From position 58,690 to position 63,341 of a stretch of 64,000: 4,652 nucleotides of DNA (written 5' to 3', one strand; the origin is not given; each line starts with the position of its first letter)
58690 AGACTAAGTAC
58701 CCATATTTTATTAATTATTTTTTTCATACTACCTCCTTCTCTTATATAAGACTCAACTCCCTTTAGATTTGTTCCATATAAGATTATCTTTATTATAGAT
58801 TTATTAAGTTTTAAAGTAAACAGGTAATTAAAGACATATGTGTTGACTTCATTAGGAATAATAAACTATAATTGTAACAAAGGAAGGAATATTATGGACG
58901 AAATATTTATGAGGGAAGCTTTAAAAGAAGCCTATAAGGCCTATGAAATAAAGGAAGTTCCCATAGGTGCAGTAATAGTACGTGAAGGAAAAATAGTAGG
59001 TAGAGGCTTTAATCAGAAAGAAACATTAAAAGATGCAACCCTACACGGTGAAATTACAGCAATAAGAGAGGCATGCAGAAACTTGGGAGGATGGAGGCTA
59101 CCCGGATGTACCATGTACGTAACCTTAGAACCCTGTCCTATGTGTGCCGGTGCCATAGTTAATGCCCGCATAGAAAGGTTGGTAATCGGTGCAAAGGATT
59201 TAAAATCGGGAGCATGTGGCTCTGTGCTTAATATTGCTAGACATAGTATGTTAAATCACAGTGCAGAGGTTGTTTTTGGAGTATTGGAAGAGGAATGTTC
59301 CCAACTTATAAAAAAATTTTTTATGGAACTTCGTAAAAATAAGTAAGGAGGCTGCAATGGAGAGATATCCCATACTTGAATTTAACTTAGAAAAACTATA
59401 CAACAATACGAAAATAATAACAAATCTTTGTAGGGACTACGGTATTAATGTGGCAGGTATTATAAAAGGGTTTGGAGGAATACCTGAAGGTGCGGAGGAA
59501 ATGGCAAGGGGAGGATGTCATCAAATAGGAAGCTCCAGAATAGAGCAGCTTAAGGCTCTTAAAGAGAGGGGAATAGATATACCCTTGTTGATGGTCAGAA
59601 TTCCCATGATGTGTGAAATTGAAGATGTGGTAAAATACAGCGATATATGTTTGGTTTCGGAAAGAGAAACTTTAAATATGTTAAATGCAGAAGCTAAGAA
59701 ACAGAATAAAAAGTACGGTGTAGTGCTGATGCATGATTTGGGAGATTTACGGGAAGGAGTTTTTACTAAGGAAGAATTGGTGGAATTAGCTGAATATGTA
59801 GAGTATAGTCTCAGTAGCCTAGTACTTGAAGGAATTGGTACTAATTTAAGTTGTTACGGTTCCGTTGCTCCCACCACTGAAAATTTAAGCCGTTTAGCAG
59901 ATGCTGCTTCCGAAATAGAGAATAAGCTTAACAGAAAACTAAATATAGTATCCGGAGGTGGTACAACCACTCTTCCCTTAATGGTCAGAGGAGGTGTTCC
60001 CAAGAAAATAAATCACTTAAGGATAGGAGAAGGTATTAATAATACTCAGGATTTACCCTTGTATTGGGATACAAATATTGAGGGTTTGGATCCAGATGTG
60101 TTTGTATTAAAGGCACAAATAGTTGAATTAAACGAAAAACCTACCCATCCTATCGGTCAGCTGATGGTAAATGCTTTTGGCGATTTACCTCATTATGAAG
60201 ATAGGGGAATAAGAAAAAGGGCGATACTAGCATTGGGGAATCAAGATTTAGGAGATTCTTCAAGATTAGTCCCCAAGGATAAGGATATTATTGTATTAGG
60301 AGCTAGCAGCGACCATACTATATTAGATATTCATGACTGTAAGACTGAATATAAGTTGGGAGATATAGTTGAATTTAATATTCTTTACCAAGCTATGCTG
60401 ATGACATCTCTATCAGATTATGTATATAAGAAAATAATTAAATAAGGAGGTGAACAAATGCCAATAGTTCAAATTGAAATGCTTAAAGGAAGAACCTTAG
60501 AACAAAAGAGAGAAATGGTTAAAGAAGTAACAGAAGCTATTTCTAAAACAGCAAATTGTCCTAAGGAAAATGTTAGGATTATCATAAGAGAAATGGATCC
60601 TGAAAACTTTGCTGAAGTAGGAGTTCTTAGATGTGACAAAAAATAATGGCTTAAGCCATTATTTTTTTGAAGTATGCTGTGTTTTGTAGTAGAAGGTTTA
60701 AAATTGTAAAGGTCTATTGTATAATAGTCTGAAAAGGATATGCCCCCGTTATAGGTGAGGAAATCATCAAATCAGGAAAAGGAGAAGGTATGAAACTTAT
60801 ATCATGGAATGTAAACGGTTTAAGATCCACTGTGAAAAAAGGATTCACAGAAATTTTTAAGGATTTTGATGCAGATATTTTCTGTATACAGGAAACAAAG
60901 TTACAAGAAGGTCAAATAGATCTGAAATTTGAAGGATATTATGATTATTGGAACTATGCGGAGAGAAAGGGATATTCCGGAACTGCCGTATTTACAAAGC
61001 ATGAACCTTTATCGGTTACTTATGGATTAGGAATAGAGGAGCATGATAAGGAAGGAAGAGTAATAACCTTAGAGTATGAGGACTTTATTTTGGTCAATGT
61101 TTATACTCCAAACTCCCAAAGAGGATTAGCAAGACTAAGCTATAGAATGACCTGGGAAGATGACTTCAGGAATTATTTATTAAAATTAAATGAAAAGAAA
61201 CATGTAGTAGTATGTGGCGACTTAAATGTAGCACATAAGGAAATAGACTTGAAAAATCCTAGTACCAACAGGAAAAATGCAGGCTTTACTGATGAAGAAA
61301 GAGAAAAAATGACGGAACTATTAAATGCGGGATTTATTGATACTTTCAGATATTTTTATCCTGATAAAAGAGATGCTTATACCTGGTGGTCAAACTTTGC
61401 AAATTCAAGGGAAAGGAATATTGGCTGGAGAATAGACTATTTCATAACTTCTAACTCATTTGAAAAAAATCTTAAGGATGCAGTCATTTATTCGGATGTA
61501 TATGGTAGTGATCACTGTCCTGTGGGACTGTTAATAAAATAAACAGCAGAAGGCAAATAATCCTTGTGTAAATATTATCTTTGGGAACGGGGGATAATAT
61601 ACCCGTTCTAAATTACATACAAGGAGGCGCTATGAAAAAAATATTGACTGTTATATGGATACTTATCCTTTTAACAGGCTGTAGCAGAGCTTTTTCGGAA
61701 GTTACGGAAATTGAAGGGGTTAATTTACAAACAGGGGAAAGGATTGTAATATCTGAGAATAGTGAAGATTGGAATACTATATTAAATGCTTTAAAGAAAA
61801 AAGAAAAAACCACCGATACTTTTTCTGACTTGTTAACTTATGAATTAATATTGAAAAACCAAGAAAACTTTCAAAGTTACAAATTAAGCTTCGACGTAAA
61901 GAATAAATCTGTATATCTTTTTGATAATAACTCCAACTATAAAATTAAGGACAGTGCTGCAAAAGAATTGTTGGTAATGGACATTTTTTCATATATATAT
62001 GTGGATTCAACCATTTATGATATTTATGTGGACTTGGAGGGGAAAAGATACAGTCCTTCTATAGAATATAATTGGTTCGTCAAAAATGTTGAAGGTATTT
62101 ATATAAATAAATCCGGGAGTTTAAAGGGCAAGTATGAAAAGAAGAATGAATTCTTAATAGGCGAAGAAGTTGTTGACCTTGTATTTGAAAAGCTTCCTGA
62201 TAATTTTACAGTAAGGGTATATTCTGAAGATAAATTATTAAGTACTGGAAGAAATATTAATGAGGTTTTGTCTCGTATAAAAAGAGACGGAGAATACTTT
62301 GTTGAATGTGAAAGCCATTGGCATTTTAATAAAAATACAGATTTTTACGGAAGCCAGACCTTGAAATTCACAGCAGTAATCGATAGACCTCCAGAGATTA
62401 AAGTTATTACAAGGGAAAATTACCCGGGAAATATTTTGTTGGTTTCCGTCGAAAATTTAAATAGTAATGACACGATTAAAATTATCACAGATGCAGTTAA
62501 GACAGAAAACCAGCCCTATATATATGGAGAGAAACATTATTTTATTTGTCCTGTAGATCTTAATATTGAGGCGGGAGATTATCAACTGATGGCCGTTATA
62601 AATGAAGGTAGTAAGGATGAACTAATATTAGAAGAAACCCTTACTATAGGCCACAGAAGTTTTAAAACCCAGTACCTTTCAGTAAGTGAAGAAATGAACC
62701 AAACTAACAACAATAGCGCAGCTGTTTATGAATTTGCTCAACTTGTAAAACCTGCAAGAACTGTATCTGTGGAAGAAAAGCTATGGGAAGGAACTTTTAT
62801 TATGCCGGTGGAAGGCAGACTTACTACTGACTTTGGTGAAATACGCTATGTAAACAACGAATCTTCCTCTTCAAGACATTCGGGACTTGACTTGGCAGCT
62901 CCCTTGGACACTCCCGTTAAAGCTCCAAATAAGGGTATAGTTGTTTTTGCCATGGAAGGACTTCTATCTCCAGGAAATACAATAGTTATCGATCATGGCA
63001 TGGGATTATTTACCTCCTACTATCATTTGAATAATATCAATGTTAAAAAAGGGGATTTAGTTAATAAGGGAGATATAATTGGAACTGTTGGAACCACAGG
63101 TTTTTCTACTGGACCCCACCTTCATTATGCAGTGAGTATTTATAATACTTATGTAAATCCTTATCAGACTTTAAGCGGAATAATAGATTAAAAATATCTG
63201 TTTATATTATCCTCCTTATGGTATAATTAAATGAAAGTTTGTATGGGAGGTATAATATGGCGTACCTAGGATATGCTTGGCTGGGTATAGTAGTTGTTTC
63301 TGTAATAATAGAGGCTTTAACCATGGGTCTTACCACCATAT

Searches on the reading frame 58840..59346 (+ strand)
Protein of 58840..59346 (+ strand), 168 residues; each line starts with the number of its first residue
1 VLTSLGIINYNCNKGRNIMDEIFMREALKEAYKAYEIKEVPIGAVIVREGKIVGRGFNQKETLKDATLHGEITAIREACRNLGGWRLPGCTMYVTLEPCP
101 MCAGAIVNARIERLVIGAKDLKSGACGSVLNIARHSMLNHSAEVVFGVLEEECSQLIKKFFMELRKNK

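Call 54: search_protein_families(library=ncbifam, proteins=[window:58840-59346:+], max_evalue=0.00001)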
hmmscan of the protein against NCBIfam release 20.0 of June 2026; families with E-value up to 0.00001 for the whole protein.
window:58840-59346:+ (168 aa): 4 families
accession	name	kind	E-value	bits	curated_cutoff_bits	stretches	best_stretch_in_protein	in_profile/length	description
NF008113.2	PRK10860.1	equivalog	1e-49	168.5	150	1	18-167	5-154/165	tRNA adenosine(34) deaminase TadA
TIGR00326.1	eubact_ribD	equivalog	1.1e-19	70.9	156.35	1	24-166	1-138/343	bifunctional diaminohydroxyphosphoribosylaminopyrimidine deaminase/5-amino-6-(5-phosphoribosylamino)uracil reductase RibD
NF008052.0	PRK10786.1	equivalog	2.6e-13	49.4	500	1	19-165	2-143/367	bifunctional diaminohydroxyphosphoribosylaminopyrimidine deaminase/5-amino-6-(5-phosphoribosylamino)uracil reductase RibD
NF041025.1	antiphage_deaminase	equivalog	9.9e-06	24.7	400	0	68-115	338-384/437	anti-phage dCTP deaminase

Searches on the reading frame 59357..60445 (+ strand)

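Call 54: search_protein_families(library=ncbifam, proteins=[window:59357-60445:+], max_evalue=0.00001)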
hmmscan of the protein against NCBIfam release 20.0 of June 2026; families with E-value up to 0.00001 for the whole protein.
window:59357-60445:+ (362 aa): 2 families
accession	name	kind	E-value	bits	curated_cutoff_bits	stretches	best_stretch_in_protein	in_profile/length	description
NF040742.1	racem_Orr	exception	5.1e-119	397.4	480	1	4-360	1-351/351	ornithine racemase Orr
TIGR00492.1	alr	equivalog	6.2e-09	35.2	168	1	41-257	41-251/369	alanine racemase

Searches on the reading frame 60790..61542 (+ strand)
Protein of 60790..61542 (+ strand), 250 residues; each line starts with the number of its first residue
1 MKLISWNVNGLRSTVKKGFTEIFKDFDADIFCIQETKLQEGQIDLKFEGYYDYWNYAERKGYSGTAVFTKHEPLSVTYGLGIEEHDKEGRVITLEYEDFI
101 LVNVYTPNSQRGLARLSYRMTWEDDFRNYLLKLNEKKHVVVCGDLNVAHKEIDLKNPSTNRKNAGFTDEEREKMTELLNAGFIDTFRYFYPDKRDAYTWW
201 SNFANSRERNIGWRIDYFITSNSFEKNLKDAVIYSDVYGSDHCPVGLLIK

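Call 54: search_protein_families(library=ncbifam, proteins=[window:60790-61542:+], max_evalue=0.00001)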
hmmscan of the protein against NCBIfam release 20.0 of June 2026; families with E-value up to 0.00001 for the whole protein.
window:60790-61542:+ (250 aa): 4 families
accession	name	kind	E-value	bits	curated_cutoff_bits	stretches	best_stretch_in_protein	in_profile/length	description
NF010489.0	PRK13911.1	equivalog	2.6e-123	410.6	503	1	1-247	1-247/250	exodeoxyribonuclease III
TIGR00633.1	xth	equivalog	2.2e-99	332.1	99.05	1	1-249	1-254/255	exodeoxyribonuclease III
TIGR00195.1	exoDNase_III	equivalog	1.3e-97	326.4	182.55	1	1-248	1-253/254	exodeoxyribonuclease III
NF008733.0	PRK11756.1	equivalog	1.3e-36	126.2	280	1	1-246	1-264/269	exodeoxyribonuclease III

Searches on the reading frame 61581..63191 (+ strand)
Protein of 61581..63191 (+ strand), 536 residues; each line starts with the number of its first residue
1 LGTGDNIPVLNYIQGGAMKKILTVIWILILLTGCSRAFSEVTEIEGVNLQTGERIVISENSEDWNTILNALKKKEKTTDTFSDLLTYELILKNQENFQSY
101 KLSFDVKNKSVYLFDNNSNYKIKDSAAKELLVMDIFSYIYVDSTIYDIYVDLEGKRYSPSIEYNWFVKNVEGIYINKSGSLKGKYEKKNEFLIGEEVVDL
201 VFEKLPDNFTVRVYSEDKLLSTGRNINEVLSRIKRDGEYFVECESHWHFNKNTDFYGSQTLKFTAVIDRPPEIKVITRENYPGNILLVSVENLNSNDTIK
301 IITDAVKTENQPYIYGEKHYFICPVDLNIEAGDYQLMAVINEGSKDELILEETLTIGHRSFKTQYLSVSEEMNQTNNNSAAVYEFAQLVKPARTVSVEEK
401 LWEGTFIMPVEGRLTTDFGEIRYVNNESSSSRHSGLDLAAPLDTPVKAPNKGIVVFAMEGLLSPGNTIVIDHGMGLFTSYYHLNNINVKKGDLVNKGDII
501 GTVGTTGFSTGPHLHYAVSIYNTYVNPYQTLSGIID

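Call 54: search_protein_families(library=ncbifam, proteins=[window:61581-63191:+], max_evalue=0.00001)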
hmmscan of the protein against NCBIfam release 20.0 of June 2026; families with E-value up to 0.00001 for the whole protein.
window:61581-63191:+ (536 aa): 14 families
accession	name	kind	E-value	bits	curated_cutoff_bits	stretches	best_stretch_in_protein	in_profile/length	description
NF052530.1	Heli_ShapePgp3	exception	7e-43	146.7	300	1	281-531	22-264/270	peptidoglycan metallopeptidase Pgp3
NF052529.1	PG_M23_Pgp6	exception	1.1e-24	86.9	600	1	364-529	269-430/452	peptidoglycan metallopeptidase Pgp6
NF008652.0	PRK11649.1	equivalog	1.7e-21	76.5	341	1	430-528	310-407/439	murein DD-endopeptidase MepM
NF053825.1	PdgNdpepShyA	equivalog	9.1e-19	67.4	700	1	413-528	276-390/425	peptidoglycan DD-endopeptidase ShyA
NF052336.1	PdgHdaseHSB100310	equivalog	5.2e-18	65.5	500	1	403-524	32-147/316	peptidoglycan hydrolase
NF050804.1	CellDivDipMCaul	equivalog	5.3e-18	65.2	900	1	404-519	505-614/634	cell division endopeptidase DipM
NF041208.1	celldiv_DipM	equivalog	6.4e-18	65.2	740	1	408-531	300-417/419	cell division endopeptidase DipM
NF053824.1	PdgNdpepShyC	equivalog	4.6e-17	62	700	1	416-527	279-389/429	peptidoglycan DD-endopeptidase ShyC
NF040883.1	amid_act_ActS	equivalog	1.9e-12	47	375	1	372-530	87-232/242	amidase activator ActS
NF053738.1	S2SprSpoIIQBc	equivalog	1.6e-10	41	250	1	433-530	122-222/232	stage II sporulation protein SpoIIQ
NF008123.1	PRK10871.1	equivalog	4.8e-10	39.4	311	1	404-531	244-362/365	murein hydrolase activator NlpD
NF008644.1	PRK11637.1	equivalog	6.7e-09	35.2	270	1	403-528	261-380/385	murein hydrolase activator EnvC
NF004799.0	PRK06148.1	subfamily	3.4e-07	28.6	1128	1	399-520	409-539/1015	hypothetical protein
NF047755.1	LIC_10271_M23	exception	4.6e-07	29.8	180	1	359-503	40-186/207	LIC_10271 family cell wall hydrolase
